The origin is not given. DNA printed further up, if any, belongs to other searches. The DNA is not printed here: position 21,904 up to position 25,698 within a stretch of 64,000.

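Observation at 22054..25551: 1165-aa exported AMIN-repeat plus TPR protein coupled to motB: candidate periplasmic motor scaffold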

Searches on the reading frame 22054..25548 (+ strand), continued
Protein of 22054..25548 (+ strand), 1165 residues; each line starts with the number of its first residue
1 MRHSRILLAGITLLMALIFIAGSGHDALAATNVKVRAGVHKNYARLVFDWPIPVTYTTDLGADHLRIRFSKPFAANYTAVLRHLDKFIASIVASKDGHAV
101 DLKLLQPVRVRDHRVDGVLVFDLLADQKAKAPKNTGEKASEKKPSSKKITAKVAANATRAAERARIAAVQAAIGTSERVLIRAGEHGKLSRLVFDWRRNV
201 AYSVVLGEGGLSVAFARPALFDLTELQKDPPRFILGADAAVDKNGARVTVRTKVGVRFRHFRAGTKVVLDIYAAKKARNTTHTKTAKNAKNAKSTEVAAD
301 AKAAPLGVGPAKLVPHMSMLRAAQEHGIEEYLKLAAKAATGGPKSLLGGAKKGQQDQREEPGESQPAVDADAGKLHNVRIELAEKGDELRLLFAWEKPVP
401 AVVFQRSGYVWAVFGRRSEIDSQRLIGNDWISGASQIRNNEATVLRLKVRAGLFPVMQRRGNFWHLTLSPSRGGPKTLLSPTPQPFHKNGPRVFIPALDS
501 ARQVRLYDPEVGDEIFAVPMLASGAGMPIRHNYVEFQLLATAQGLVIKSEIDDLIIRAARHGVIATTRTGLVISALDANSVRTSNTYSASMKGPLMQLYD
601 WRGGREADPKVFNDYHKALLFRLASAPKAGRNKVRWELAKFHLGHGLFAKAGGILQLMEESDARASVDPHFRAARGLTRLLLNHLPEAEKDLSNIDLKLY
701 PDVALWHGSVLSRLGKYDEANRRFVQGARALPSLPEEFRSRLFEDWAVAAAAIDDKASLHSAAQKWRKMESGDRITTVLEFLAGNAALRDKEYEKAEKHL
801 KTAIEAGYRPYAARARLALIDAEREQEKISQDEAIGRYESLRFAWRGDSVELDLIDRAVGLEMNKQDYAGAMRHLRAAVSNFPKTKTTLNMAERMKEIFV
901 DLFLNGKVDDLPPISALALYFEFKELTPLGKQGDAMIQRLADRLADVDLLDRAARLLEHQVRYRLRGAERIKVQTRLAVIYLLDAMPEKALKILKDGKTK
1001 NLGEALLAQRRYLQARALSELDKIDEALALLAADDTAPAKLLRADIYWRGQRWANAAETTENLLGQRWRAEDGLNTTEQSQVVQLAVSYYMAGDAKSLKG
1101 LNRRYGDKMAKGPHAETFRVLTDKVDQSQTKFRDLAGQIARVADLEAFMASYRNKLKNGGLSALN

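Call 33: search_protein_families(library=pfam, proteins=[L081:9818-11563:+, L081:9036-9818:+, L081:8374-8991:+, L081:7814-8374:+, L081:6894-7910:+, L081:6388-6894:+, L081:11894-12727:+, L081:11236-11937:+, L081:5505-6473:-, L081:13041-15938:-], max_evalue=0.01)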
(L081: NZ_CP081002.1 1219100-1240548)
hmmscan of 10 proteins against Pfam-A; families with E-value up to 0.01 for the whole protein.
L081:9818-11563:+ (582 aa): 4 families
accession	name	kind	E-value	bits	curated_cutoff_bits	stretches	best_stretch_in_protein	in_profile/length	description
PF14559.12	TPR_19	-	1.3e-12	48.3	25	1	411-465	3-54/68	Tetratricopeptide repeat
PF13428.12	TPR_14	-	0.0017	19.3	23.5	0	109-141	3-36/44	Tetratricopeptide repeat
PF12895.13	ANAPC3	-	0.0022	18.7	27.2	0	406-461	30-81/82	Anaphase-promoting complex, cyclosome, subunit 3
PF13432.12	TPR_16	-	0.0079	17.1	32.7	1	180-232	1-55/65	Tetratricopeptide repeat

L081:9036-9818:+ (261 aa): 0 families

L081:8374-8991:+ (206 aa): 2 families
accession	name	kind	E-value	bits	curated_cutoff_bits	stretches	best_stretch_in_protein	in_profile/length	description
PF03448.22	MgtE_N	-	8.3e-07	29.9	25.9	1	118-177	14-73/102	MgtE intracellular N domain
PF14841.11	FliG_M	-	0.0039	17.8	25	0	123-177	17-65/76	FliG middle domain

L081:7814-8374:+ (187 aa): 2 families
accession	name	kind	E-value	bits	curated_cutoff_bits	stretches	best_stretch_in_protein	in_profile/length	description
PF20072.4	DUF6468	-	3e-05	24.5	26.9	1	67-136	6-75/76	Domain of unknown function (DUF6468)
PF07160.18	SKA1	-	0.0094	16.2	29.6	0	53-168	15-131/243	Spindle and kinetochore-associated protein 1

L081:6894-7910:+ (339 aa): 2 families
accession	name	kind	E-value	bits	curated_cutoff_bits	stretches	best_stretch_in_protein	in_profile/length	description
PF02154.20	FliM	-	3.8e-53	180.7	27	1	51-241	4-192/192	Flagellar motor switch protein FliM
PF01052.25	FliMN_C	-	6.9e-17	61.6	23.8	1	263-329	2-68/73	Type III flagellar switch regulator (C-ring) FliN C-term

L081:6388-6894:+ (169 aa): 2 families
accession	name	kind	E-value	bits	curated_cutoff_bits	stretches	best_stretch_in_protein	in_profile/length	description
PF03748.19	FliL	-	6.6e-15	56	24.6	1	72-169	1-103/103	Flagellar basal body-associated protein FliL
PF10907.13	DUF2749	-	0.0069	16.8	25.5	0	29-71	7-46/72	Protein of unknown function (DUF2749)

L081:11894-12727:+ (278 aa): 0 families

L081:11236-11937:+ (234 aa): 0 families

L081:5505-6473:- (322 aa): 3 families
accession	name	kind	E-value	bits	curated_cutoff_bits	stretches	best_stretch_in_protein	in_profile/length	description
PF22692.1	LlgE_F_G_D1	-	1.1e-15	58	27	1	161-229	1-64/64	Flagellar hook protein FlgE/F/G D1 domain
PF00460.25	Flg_bb_rod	-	6.2e-10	39.3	20.7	1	88-110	9-31/31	Flagella basal body rod protein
PF06429.18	Flg_bbr_C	-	1.5e-09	37.7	23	1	273-316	2-45/46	Flagellar basal body rod FlgEFG protein C-terminal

L081:13041-15938:- (965 aa): 3 families
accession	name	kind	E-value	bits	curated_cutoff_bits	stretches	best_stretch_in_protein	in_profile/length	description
PF00593.30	TonB_dep_Rec_b-barrel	-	2e-12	48.2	27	1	495-912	42-436/436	TonB dependent receptor-like, beta-barrel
PF07715.20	Plug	-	1.9e-09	38.4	23.9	1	72-187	2-106/107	TonB-dependent Receptor Plug Domain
PF13715.12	CarbopepD_reg_2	-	0.0084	16.6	32.2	0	104-156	3-57/88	CarboxypepD_reg-like domain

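Call 37: search_protein_families(library=ncbifam, proteins=[L081:9818-11563:+], max_evalue=10)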
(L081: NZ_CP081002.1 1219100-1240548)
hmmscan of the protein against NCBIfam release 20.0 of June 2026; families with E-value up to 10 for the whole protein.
L081:9818-11563:+ (582 aa): 4 families
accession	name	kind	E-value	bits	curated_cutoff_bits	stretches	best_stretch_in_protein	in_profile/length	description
NF052415.1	T3SS_chap_SctY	equivalog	6.4e-06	26.6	70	4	173-228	37-98/106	type III secretion apparatus assembly chaperone SctY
NF040959.1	MamA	equivalog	1.1e-05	25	200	2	80-164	80-163/204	magnetosome protein MamA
TIGR03922.1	T7SS_EccA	equivalog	0.0031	16.1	466.65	2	365-471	74-178/557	type VII secretion AAA-ATPase EccA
NF047558.1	TPR_END_plus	domain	0.045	13.7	32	1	406-425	6-25/56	TPR end-of-group domain-containing protein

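Call 41: predict_structure(alignment_id=A3)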
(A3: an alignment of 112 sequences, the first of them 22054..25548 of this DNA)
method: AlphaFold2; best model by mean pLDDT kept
length: 1165 residues; sequences in the alignment: 112
mean_pLDDT: 85.2   pTM: 0.55
mean pLDDT of the five models: 85.2, 84.9, 84.6, 83.8, 82.7
residues with pLDDT >= 90: 848; 70-90: 103; 50-70: 72; < 50: 142
segments of 3 or more residues with pLDDT < 50: 1-3, 22-28, 131-157, 278-368, 577-589
pLDDT, mean of each block of 10 residues (from residue 1): 57 68 49 95 95 94 95 95 95 95 96 94 85 39 36 44 66 72 94 96 91 95 92 95 90 92 96 67 35 37 33 32 41 43 33 31 42 85 95 96 97 96 91 95 97 95 96 89 91 94 95 96 94 95 97 93 94 61 43 87 79 93 95 97 96 97 94 98 97 93 97 97 95 94 98 96 96 96 97 98 96 97 98 97 91 97 97 97 95 97 95 95 96 95 92 96 94 95 96 87 91 96 97 94 94 95 94 91 93 93 95 90 73 73 67 71 58
secondary structure, 60 per line:
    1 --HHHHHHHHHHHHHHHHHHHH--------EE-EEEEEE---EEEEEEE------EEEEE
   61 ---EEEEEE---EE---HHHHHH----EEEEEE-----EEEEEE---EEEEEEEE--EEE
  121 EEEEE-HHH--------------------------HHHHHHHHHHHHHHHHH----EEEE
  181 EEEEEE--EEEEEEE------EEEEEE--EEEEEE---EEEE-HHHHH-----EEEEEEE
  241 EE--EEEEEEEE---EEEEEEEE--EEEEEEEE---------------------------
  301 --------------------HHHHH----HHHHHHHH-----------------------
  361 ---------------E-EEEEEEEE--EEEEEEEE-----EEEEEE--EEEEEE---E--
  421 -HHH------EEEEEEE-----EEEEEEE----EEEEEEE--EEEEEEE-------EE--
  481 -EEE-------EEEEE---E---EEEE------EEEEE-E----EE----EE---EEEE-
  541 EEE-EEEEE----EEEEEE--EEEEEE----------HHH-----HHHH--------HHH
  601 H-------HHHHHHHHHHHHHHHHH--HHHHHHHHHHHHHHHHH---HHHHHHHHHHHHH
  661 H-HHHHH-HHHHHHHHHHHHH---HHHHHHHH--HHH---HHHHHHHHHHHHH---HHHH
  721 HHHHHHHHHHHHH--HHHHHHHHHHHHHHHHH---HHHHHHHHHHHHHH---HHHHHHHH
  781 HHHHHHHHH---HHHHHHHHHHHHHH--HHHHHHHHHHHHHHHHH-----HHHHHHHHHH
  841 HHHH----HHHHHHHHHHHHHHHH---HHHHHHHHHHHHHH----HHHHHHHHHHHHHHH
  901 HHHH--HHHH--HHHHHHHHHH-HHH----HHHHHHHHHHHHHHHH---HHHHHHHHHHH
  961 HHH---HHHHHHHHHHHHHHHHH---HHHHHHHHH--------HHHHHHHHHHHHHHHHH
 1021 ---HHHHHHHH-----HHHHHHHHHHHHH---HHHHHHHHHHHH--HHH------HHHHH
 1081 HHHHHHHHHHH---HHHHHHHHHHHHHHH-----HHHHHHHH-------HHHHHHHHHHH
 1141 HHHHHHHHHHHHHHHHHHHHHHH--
elements in order (helices of 4 or more, strands of 3 or more residues): H3-22 E34-39 E43-49 E56-60 E64-69 H78-83 E88-93 E99-104 E108-115 E118-125 H156-172 E177-186 E189-195 E202-207 E210-215 E219-222 H224-228 E234-242 E245-252 E256-263 E266-273 H321-325 H330-337 E378-385 E388-395 E401-406 E409-414 E431-437 E443-449 E454-460 E463-469 E482-484 E492-496 E504-507 E514-518 E536-539 E541-543 E545-549 E554-559 E562-567 H586-589 H598-601 H609-625 H628-644 H648-661 H663-667 H669-681 H685-692 H701-713 H717-733 H736-752 H756-769 H773-789 H793-806 H809-825 H831-844 H849-864 H868-881 H886-904 H907-910 H913-922 H931-946 H950-963 H967-983 H987-995 H1004-1020 H1024-1031 H1037-1049 H1053-1064 H1076-1091 H1095-1109 H1115-1122 H1130-1163

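Call 43: fold_search(model_id=the predicted structure, library=pdb)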
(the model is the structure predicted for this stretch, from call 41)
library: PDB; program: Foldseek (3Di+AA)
matches with E <= 10: 1613; with E <= 0.001: 227
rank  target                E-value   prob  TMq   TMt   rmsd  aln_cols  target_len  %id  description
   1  9hmf_K                8.6e-11  1.00  0.15  0.21  31.9       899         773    9  Periplasmic scaffold of the Campylobacter jejuni flagellar motor (alpha carbon trace) (released 2024-12-25)
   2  9rtt_Q                9.1e-09  1.00  0.13  0.15  25.1       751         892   12  Activated Elongation Complex with IWS1 and ELOF1 (released 2025-09-03)
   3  9hvq_Q                7.3e-08  1.00  0.18  0.22  20.3       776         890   12  Structure of the transcribing Pol II-DSIF-PAF-SPT6-RECQL5 complex (released 2025-07-16)
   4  8bbg_D                1.3e-07  1.00  0.14  0.13  22.7       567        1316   14  Structure of the IFT-A complex; anterograde IFT-A train model (released 2022-12-21)
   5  8fgw_D                1.5e-07  1.00  0.17  0.16  23.9       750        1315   13  Human IFT-A complex structures provide molecular insights into ciliary transport (released 2023-02-22)
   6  8bbe_D                1.8e-07  1.00  0.17  0.27  22.1       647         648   14  Structure of the IFT-A complex; IFT-A2 module (released 2022-12-21)
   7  8bbg_A                1.8e-07  1.00  0.10  0.09  53.9      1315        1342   10  Structure of the IFT-A complex; anterograde IFT-A train model (released 2022-12-21)
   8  7xn7_q                1.9e-07  1.00  0.15  0.18  22.9       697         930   11  RNA polymerase II elongation complex containing Spt4/5, Elf1, Spt6, Spn1 and Paf1C (released 2022-09-07)
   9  8hmd_C                2.6e-07  1.00  0.17  0.16  25.1       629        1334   14  base module state 2 of Tetrahymena IFT-A (released 2023-06-14)
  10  6ted_Q                2.7e-07  1.00  0.17  0.20  24.7       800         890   10  Structure of complete, activated transcription complex Pol II-DSIF-PAF-SPT6 uncovers allosteric elongation activation  (released 2020-07-22)
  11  7yeh_A                3.2e-07  1.00  0.20  0.22  17.5       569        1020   13  Cryo-EM structure of human OGT-OGA complex (released 2023-07-12)
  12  6gmh_Q                3.3e-07  1.00  0.18  0.24  21.1       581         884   12  Structure of activated transcription complex Pol II-DSIF-PAF-SPT6 (released 2018-08-22)
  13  5nnp_A                9.0e-07  1.00  0.15  0.24  33.2       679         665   13  Structure of Naa15/Naa10 bound to HypK-THB (released 2017-06-14)
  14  8hme_E                1.0e-06  1.00  0.16  0.16  50.3      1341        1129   10  head module state 1 of Tetrahymena IFT-A (released 2023-06-14)
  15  7qdr_B                1.1e-06  1.00  0.17  0.17  22.5       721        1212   10  Apo human SKI complex in the closed state (released 2022-02-02)
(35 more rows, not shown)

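Call 57: find_homologous_proteins(query=L081:9818-11563:+, max_evalue=0.001)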
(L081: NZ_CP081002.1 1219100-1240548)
Query L081:9818-11563:+ (582 aa): 422 proteins with E <= 0.001 among 8000 candidates; the best 120 are listed.
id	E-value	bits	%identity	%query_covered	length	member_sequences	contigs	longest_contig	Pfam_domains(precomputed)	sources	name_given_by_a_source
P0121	0.0e+0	1216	99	100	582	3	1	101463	PF14559.13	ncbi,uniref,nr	ncbi:hypothetical protein [Sphingobium sp. TCM1]|uniref:hypothetical protein n=1 Tax=Sphingobium sp.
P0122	0.0e+0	1029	85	95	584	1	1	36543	PF14559.13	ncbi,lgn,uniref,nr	ncbi:hypothetical protein [Sphingobium sp.]|uniref:hypothetical protein n=1 Tax=Sphingobium sp. TaxI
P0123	0.0e+0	1021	84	99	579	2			PF14559.13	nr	nr:hypothetical protein [Sphingobium lactosutens]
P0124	1.5e-295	999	82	100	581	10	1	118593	PF14559.13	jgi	jgi:hypothetical protein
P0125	2.0e-291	986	80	100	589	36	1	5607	PF14559.13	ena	-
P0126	6.8e-291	984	80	100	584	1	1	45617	PF14559.13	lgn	-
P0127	3.8e-287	972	80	100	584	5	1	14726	PF14559.13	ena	-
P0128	8.2e-286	967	80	100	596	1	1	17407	PF14559.13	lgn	-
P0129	5.0e-283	958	80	100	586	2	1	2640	PF14559.13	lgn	-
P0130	2.1e-275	933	79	94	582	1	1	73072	PF14559.13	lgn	-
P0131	3.7e-275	932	79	96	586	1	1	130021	PF14559.13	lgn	-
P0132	5.8e-272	922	78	95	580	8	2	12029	PF14559.13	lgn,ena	-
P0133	5.7e-271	918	78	97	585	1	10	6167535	PF14559.13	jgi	jgi:hypothetical protein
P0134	5.4e-262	889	75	97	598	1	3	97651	-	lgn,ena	-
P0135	1.5e-261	887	75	98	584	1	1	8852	PF14559.13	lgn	-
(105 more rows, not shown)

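Call 66: search_protein_families(library=pfam, alignment_id=A1, max_evalue=0.01)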
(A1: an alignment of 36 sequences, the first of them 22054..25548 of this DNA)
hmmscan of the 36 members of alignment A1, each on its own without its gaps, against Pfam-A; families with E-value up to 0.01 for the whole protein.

A. member 1, window:22054-25548:+ (1165 aa): 2 families
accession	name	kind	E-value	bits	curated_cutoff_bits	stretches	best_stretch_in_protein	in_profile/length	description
PF07719.23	TPR_2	-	0.0016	18.8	27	0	782-805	6-29/34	Tetratricopeptide repeat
PF24837.1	AMIN-like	-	0.0045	17.5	27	0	33-50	4-21/129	AMIN-like domain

B. families by the number of members that match (of 36 scanned): 20 families
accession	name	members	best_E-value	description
PF24837.1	AMIN-like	25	1e-07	AMIN-like domain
PF07719.23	TPR_2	22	2.2e-09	Tetratricopeptide repeat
PF13432.12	TPR_16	15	1.2e-10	Tetratricopeptide repeat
PF14559.12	TPR_19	14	4.2e-08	Tetratricopeptide repeat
PF12895.13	ANAPC3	13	3.8e-05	Anaphase-promoting complex, cyclosome, subunit 3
PF00515.34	TPR_1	10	3.4e-07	Tetratricopeptide repeat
PF11741.13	AMIN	8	3.9e-06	AMIN domain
PF13428.12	TPR_14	8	4.5e-06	Tetratricopeptide repeat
PF13174.12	TPR_6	6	0.00024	Tetratricopeptide repeat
PF13181.12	TPR_8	5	5.1e-06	Tetratricopeptide repeat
PF25064.1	ARM_TT21_5th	2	0.00022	TT21 fifth ARM repeats domain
PF13176.12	TPR_7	2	0.0021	Tetratricopeptide repeat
PF17004.11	SRP_TPR_like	2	0.0033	Putative TPR-like repeat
PF10602.15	RPN7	1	1.3e-05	26S proteasome subunit RPN7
PF04348.19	LppC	1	7.6e-05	LppC putative lipoprotein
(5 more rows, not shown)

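Call 77: list_cluster_members(proteins=[P0001, P0009, P0016])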
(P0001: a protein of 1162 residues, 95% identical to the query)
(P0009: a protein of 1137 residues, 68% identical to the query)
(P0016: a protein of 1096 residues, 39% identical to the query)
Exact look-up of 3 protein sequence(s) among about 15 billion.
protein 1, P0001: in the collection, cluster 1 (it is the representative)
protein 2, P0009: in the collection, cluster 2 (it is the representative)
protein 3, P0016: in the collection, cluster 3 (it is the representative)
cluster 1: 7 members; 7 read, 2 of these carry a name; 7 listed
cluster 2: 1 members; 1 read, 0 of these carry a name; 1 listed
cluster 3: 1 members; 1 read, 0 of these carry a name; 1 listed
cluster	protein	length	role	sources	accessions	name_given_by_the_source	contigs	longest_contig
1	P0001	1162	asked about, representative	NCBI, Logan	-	-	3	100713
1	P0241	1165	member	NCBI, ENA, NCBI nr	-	-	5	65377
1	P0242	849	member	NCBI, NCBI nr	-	-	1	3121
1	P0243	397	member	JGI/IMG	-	hypothetical protein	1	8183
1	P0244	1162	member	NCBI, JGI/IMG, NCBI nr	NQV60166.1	MAG: hypothetical protein HQ502_10885 [Alphaproteobacteria bacterium] | hypothetical protein [Alphaproteobacteria bacterium]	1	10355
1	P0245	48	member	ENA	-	-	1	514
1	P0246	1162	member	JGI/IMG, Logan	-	-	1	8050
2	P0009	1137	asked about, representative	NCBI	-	-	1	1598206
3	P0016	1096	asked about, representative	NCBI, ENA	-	-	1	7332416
